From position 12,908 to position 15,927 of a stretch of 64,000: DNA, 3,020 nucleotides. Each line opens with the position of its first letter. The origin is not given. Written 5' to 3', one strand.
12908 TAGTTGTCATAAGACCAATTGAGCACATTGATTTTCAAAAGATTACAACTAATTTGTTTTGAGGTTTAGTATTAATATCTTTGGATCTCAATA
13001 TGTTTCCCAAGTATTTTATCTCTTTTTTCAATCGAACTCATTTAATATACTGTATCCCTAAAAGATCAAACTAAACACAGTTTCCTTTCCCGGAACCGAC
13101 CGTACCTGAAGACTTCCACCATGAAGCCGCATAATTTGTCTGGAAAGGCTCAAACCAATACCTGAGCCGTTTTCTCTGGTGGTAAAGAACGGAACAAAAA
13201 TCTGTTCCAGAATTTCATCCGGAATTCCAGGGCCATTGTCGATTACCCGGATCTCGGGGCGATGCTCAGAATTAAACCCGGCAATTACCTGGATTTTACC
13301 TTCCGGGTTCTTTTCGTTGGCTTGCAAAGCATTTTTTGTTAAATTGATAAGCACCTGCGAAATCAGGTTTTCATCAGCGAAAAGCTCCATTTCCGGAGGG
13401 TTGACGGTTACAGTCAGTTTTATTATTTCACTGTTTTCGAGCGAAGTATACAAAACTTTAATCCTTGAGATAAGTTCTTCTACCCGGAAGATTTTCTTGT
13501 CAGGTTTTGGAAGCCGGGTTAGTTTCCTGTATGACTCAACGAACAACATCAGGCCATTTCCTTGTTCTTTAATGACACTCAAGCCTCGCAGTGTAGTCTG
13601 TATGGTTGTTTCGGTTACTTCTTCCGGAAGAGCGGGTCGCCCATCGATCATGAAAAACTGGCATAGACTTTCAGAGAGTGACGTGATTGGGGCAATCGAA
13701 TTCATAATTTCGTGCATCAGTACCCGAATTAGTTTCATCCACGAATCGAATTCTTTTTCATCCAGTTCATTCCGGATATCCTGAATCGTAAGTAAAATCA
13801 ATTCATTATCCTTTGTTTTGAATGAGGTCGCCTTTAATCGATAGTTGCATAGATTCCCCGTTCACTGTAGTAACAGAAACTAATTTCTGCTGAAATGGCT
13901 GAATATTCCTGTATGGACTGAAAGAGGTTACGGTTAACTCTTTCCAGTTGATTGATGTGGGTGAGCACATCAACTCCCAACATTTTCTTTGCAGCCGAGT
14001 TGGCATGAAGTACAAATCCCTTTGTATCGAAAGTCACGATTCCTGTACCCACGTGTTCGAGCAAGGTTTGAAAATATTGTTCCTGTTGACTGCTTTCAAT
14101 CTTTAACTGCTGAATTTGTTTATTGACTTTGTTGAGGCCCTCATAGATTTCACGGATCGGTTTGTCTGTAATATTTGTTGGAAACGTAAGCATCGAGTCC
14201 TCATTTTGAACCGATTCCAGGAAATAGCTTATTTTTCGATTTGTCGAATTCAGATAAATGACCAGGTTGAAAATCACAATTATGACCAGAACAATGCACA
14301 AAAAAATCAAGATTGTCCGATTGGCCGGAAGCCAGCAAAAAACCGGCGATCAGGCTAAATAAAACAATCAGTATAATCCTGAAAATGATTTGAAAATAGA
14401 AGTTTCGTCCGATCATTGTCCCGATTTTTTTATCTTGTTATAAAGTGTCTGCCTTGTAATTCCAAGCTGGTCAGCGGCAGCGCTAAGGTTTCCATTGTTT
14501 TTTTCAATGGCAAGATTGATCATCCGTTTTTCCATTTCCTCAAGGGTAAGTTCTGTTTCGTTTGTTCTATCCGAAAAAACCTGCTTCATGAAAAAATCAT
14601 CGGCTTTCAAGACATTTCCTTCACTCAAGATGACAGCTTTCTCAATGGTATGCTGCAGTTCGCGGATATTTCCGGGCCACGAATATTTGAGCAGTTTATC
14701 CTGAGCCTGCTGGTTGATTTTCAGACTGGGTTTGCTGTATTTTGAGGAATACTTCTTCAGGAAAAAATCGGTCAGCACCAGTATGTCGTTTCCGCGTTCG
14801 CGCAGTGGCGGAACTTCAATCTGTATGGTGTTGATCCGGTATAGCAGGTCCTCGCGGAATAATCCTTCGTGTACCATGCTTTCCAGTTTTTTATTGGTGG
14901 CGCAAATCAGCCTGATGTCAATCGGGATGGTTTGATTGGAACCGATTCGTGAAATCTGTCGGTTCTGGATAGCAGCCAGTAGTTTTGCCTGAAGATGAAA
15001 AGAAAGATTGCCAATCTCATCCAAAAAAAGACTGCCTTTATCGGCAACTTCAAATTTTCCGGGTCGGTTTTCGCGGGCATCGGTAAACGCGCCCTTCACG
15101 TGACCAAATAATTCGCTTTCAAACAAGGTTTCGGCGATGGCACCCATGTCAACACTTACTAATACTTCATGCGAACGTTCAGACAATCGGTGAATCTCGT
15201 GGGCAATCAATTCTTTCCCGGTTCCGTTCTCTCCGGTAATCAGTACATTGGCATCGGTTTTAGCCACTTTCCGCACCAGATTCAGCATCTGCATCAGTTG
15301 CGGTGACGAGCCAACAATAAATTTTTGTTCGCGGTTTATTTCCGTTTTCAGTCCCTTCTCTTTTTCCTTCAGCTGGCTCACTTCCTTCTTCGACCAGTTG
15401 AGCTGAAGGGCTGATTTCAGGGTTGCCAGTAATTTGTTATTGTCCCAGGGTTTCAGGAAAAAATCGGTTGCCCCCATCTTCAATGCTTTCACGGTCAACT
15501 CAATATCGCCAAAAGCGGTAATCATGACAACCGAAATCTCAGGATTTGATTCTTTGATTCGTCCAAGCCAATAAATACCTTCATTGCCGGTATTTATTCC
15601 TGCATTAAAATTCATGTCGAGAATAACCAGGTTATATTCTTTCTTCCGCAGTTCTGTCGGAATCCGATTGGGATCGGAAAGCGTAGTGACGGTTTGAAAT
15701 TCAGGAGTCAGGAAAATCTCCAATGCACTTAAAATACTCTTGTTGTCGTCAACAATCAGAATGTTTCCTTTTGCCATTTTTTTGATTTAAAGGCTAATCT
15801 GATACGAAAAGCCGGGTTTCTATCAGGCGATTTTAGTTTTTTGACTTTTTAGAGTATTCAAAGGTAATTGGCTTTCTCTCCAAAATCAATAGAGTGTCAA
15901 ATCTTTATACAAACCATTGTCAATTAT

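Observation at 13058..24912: Dense cluster of reading-frame disruptions confined to the sigma-54/exporter region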

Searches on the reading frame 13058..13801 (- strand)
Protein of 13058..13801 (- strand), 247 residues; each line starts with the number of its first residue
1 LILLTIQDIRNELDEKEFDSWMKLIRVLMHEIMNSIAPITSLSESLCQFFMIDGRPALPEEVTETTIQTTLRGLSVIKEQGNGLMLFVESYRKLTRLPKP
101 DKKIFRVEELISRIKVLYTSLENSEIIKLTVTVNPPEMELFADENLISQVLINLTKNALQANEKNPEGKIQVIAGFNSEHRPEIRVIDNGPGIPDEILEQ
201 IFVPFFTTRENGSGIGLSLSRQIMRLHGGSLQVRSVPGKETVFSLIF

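Call 5: search_protein_families(library=pfam, proteins=[window:13058-13801:-], max_evalue=0.01)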
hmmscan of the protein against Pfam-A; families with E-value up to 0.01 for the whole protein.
window:13058-13801:- (247 aa): 2 families
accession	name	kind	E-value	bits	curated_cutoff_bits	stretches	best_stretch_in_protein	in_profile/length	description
PF02518.31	HATPase_c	-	1.2e-24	87.3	26.4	1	143-245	2-105/111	Histidine kinase-, DNA gyrase B-, and HSP90-like ATPase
PF13589.12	HATPase_c_3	-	0.00074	20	25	1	149-202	5-54/137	Histidine kinase-, DNA gyrase B-, and HSP90-like ATPase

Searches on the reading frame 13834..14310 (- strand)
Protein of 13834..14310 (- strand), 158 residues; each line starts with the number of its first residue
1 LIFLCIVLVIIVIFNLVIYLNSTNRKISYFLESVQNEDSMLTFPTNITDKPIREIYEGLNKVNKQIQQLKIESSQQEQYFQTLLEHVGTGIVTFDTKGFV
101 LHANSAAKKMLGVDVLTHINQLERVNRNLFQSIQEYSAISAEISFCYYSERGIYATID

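Call 5: search_protein_families(library=pfam, proteins=[window:13834-14310:-], max_evalue=0.01)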
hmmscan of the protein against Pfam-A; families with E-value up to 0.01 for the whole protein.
window:13834-14310:- (158 aa): 3 families
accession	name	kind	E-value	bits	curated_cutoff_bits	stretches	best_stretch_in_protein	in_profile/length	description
PF13188.13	PAS_8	-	2.3e-07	30.9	21.8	1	79-134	2-51/65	PAS domain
PF00989.32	PAS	-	4.7e-05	23.8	22.6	1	79-115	2-38/113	PAS fold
PF14584.11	DUF4446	-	0.0044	17.5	27.4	0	3-76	7-78/150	Protein of unknown function (DUF4446)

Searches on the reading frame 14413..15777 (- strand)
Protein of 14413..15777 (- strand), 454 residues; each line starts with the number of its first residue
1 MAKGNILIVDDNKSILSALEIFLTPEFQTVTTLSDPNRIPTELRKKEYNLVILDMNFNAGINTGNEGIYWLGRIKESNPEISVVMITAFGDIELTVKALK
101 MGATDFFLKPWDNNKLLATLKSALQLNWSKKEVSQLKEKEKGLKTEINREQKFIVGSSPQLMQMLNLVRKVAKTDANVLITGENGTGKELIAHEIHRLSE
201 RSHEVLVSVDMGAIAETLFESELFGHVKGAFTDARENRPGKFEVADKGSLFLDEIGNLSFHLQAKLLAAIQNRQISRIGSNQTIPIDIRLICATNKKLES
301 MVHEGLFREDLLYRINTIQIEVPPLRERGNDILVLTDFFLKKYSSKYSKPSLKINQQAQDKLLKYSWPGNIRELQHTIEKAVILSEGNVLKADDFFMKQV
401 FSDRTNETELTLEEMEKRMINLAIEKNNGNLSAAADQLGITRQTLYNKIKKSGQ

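Call 6: search_protein_families(library=pfam, proteins=[window:14413-15777:-], max_evalue=0.01)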
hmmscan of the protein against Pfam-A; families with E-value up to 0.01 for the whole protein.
window:14413-15777:- (454 aa): 12 families
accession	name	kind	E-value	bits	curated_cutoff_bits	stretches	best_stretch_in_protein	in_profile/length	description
PF00158.32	Sigma54_activat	-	1.1e-66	224.1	20.2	1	154-321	1-168/168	Sigma-54 interaction domain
PF25601.1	AAA_lid_14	-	1.7e-22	79.5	27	1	326-399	1-74/87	AAA+ ATPase lid domain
PF14532.12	Sigma54_activ_2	-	5.3e-20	72.5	25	1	155-325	1-138/138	Sigma-54 interaction domain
PF00072.30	Response_reg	-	8e-20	71.5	30.2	1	6-120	1-110/111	Response regulator receiver domain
PF02954.25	HTH_8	-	1.1e-14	54.4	22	1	411-451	1-41/42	Bacterial regulatory protein, Fis family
PF01078.27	Mg_chelatase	-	7.8e-07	29.1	20.3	1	175-296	22-158/207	Magnesium chelatase, subunit ChlI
PF07728.20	AAA_5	-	5.3e-06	26.9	22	1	177-296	1-123/139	AAA domain (dynein-related subfamily)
PF00004.35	AAA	-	0.00013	22.8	21.2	1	178-300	1-112/131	ATPase family associated with various cellular activities (AAA)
PF13556.12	HTH_30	-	0.00013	22.2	27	1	426-451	10-35/59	PucR C-terminal helix-turn-helix domain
PF13191.12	AAA_16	-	0.00022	22.2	32.6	1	155-230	3-85/167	AAA ATPase domain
PF07724.20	AAA_2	-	0.0033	17.9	27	0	176-295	4-124/166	AAA domain (Cdc48 subfamily)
PF00493.29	MCM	-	0.0046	16.5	23.3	1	172-297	54-174/224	MCM P-loop domain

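Call 7: find_related_loci(query=window:14413-15777:-, collection=genome_contigs, flank=10000)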
Query window:14413-15777:- (454 aa) in genome_contigs; peptide patterns used: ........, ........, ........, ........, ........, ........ (x = any residue, [..] = any of these).
267 stretches matched a pattern; 211 encode a relative of the query (tblastn E <= 1e-3); the best 80 are kept; 80 distinct loci.
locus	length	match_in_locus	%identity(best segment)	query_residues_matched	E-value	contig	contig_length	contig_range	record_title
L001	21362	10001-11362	98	1-454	0e+0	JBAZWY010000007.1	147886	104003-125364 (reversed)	MAG: Lentimicrobiaceae bacterium isolate SO_2017_GW1_43 NODE_831_length_147886_cov_4.977247_OW334_2017, whole genome sho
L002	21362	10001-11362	95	1-454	0e+0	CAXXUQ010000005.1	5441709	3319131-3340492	MAG: Prolixibacteraceae bacterium isolate 1ed242f1-85e3-4976-bbe6-76cf3140e050 genome assembly, contig: contig_5, whole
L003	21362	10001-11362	94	1-454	0e+0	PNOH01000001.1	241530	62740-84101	MAG: Odoribacter sp. isolate SW.3.41 SW_1000013_241530, whole genome shotgun sequence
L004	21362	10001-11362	94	1-454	0e+0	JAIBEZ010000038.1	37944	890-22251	MAG: Prolixibacteraceae bacterium isolate BC_metabat.bin.32 BC_k141_35832, whole genome shotgun sequence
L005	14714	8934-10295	91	1-454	0e+0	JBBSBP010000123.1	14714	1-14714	MAG: Bacteroidales bacterium isolate La6_metabat2.157 La6_metabat2.157_K_1145117_L_14714_cov_19.6675, whole genome shotg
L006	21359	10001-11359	93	1-453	0e+0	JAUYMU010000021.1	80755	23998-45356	MAG: Bacteroidota bacterium isolate C3_concoct.bin.16 C3_k141_96241, whole genome shotgun sequence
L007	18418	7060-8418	90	1-453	0e+0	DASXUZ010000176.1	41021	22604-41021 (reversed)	MAG TPA_asm: Prolixibacteraceae bacterium isolate SMAG_U4731 k141_252248, whole genome shotgun sequence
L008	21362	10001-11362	89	1-454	0e+0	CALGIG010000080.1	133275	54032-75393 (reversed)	MAG TPA_asm: uncultured Prolixibacteraceae bacterium isolate SRR3330205_bin.168_CONCOCT_v1.1_MAG genome assembly, contig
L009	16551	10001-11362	93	1-454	0e+0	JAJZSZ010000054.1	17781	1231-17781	MAG: Bacteroidetes bacterium isolate SKS3.bin61 NODE_4931_length_17781_cov_2.730826, whole genome shotgun sequence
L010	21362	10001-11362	88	1-454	0e+0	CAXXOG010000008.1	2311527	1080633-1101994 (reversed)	MAG: Prolixibacteraceae bacterium isolate 75e12701-7c98-43fb-9116-eac7e507cdde genome assembly, contig: contig_8, whole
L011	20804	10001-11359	90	1-453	0e+0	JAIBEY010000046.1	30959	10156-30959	MAG: Prolixibacteraceae bacterium isolate BC_metabat.bin.24 BC_k141_22570, whole genome shotgun sequence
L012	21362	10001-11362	89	1-454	0e+0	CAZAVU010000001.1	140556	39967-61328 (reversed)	MAG TPA_asm: uncultured Odoribacter sp. isolate binchicken_co158_48 genome assembly, contig: NODE_90_length_140556_cov_8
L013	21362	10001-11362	91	1-454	0e+0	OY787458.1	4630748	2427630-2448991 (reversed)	MAG: Prolixibacteraceae bacterium isolate 3e180d78-b16b-4e2f-b019-31c500a4e19a genome assembly, chromosome: 1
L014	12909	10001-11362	88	1-454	0e+0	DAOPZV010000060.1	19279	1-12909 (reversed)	MAG TPA_asm: Prolixibacteraceae bacterium isolate AMR_MDS_1279 NODE_2969_length_19279_cov_9.803735, whole genome shotgun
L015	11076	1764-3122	92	1-453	0e+0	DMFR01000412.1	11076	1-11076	MAG TPA_asm: Prolixibacteraceae bacterium isolate UBA10471 contig_719, whole genome shotgun sequence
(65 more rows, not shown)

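Call 10: find_encoding_contigs(protein=window:14413-15777:-, flank=10000, max_places=6)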
Protein window:14413-15777:- (454 aa): no gene with exactly this product is on record in the collection.

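Call 19: list_cluster_members(proteins=[window:14413-15777:-, window:1646-4273:-, window:7019-9148:+, window:20751-22721:+, window:18363-18863:+, window:17592-17810:+, window:27264-28544:+, window:60334-62772:+, window:14201-14416:-, window:23536-23853:+])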
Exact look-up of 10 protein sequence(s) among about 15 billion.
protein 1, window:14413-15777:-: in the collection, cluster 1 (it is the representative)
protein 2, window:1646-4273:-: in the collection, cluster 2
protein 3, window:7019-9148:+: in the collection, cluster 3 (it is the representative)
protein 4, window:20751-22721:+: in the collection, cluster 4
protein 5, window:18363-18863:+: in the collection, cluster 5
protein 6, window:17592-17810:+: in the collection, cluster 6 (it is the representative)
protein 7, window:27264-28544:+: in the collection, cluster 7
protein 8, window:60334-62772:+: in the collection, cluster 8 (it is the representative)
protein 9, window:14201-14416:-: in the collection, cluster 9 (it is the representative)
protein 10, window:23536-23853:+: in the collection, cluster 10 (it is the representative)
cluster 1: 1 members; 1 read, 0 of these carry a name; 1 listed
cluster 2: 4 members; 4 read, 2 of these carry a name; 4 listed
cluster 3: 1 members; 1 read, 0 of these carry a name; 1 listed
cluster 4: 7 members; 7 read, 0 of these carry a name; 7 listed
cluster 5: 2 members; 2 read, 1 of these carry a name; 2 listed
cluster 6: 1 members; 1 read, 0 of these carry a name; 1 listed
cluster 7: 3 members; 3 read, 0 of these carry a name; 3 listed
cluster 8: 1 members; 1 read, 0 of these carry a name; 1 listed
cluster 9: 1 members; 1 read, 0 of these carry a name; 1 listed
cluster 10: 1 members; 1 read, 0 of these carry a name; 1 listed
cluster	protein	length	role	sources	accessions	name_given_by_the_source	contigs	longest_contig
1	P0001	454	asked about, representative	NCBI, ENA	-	-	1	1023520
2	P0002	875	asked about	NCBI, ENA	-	-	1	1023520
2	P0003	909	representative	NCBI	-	-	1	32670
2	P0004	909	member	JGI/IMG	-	hypothetical protein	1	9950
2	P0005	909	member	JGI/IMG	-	hypothetical protein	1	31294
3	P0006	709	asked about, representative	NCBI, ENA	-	-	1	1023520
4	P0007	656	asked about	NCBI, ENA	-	-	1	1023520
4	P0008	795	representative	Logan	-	-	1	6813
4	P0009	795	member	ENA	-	-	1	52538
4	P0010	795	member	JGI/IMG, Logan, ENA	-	-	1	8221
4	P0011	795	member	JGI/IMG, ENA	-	-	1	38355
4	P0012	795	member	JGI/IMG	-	-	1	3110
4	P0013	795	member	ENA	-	-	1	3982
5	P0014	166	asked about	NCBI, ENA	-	-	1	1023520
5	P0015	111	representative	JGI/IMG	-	putative ABC transport system permease protein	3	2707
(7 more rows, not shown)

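Call 20: find_encoding_contigs(protein=P0009, flank=10000, max_places=4)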
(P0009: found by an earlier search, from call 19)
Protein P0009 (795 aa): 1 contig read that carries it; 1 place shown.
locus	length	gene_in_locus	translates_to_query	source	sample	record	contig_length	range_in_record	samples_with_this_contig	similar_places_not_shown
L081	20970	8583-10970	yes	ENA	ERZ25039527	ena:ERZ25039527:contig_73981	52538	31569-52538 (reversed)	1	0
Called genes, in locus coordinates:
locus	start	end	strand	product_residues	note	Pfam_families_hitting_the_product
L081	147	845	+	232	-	PF02463:SMC_N (weak), PF00005:ABC_tran, PF13304:AAA_21 (faint)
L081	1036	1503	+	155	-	-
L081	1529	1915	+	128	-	-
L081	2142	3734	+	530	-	PF16286:DUF4932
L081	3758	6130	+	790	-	PF12704:MacB_PCD, PF02687:FtsX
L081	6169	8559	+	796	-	PF12704:MacB_PCD, PF02687:FtsX, PF12704:MacB_PCD, PF02687:FtsX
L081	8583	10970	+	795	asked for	PF12704:MacB_PCD, PF02687:FtsX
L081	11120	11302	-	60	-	-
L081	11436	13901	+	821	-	PF13620:CarboxypepD_reg, PF13715:CarbopepD_reg_2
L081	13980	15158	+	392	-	-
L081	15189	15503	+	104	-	-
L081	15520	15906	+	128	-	-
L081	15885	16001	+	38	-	-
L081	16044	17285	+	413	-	-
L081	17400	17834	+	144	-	-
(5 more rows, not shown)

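Call 47: find_related_loci(query=window:14413-15777:-, collection=metagenome_contigs, flank=10000)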
Query window:14413-15777:- (454 aa) in metagenome_contigs; peptide patterns used: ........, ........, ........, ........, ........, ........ (x = any residue, [..] = any of these).
290 stretches matched a pattern; 217 encode a relative of the query (tblastn E <= 1e-3); the best 80 are kept; 80 distinct loci.
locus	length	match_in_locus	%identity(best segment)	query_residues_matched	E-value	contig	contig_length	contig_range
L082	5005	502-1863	97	1-454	0e+0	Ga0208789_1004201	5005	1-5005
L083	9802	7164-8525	96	1-454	0e+0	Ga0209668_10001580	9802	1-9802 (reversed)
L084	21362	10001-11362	94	1-454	0e+0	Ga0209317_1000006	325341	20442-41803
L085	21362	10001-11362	95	1-454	0e+0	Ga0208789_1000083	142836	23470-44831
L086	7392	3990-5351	94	1-454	0e+0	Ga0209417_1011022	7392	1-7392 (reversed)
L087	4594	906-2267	93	1-454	0e+0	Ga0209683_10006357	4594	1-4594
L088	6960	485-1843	93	1-453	0e+0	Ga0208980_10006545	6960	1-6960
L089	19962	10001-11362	95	1-454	0e+0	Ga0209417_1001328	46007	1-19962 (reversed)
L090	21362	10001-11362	95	1-454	0e+0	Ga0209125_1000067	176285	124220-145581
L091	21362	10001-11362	94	1-454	0e+0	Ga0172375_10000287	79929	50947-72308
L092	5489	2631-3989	90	1-453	0e+0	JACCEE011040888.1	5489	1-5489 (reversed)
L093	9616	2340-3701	89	1-454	0e+0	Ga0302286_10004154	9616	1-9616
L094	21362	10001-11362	92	1-454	0e+0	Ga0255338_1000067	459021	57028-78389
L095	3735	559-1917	89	1-453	0e+0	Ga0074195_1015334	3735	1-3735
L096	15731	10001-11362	88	1-454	0e+0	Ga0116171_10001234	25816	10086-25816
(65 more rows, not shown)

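Call 58: search_protein_families(library=pfam, proteins=[L001:8288-9838:-], max_evalue=0.001)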
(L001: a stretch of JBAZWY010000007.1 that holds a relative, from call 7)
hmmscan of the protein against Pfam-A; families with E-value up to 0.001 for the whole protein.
L001:8288-9838:- (517 aa): 1 family
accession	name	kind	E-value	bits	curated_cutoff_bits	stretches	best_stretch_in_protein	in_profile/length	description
PF02321.23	OEP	-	2.8e-51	174.4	22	2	99-290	1-187/187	Outer membrane efflux protein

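Call 71: search_protein_families(library=ncbifam, proteins=[window:14413-15777:-], max_evalue=0.00001)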
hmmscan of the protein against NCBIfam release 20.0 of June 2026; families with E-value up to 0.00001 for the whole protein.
window:14413-15777:- (454 aa): 77 families (the best 25 are shown)
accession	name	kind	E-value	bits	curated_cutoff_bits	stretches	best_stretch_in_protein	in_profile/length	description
TIGR02915.1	PEP_resp_reg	equivalog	1.5e-120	403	502.6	1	6-452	1-442/445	PEP-CTERM-box response regulator transcription factor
NF008469.0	PRK11361.1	equivalog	2.4e-114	382.6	714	1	4-451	5-453/461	acetoacetate metabolism transcriptional regulator AtoC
NF007689.0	PRK10365.1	equivalog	1.7e-104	350.1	760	1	5-450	7-440/441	sigma-54-dependent response regulator transcription factor ZraR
TIGR01818.1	ntrC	equivalog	1.4e-101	340.6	558.6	1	6-395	1-377/463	nitrogen regulation protein NR(I)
NF041552.1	TF_PrdR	equivalog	1e-99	334.5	795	1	125-451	243-575/577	sigma-54 dependent transcriptional regulator PrdR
NF003451.0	PRK05022.1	equivalog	5.1e-99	332.3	476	1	118-451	157-507/512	nitric oxide reductase transcriptional regulator NorR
NF049963.1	RespRegFlgRCampy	domain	1.3e-97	327.4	750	1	5-451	2-426/429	fla regulon two-component system response regulator FlgR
NF041946.1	LuxO_transreg_Vib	equivalog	1.1e-96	324.5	800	1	9-393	2-374/463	quorum-sensing sigma-54 dependent transcriptional regulator LuxO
TIGR01817.1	nifA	equivalog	3e-96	323.3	528.85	1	127-425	171-467/534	nif-specific transcriptional activator NifA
NF050807.1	TransRegFlbDCaul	equivalog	1.4e-89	301.1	750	1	148-451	114-437/454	sigma-54-dependent transcriptional regulator FlbD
NF038308.1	RNA_repair_RtcR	equivalog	7e-88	295.8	650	1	119-395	148-432/530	RNA repair transcriptional activator RtcR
NF051870.1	NAssimRespRegNtrX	equivalog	2e-87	294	600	1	5-453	3-451/452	nitrogen assimilation response regulator NtrX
NF008176.1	PRK10923.1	equivalog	1.3e-86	291.1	620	1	1-395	1-381/469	nitrogen regulation protein NR(I)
NF011695.0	PRK15115.1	equivalog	2.4e-83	280.4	763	1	4-448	7-432/445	two-component system response regulator GlrR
TIGR02329.1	propionate_PrpR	equivalog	8.2e-81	272.2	499.2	1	120-450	179-525/526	propionate catabolism operon regulatory protein PrpR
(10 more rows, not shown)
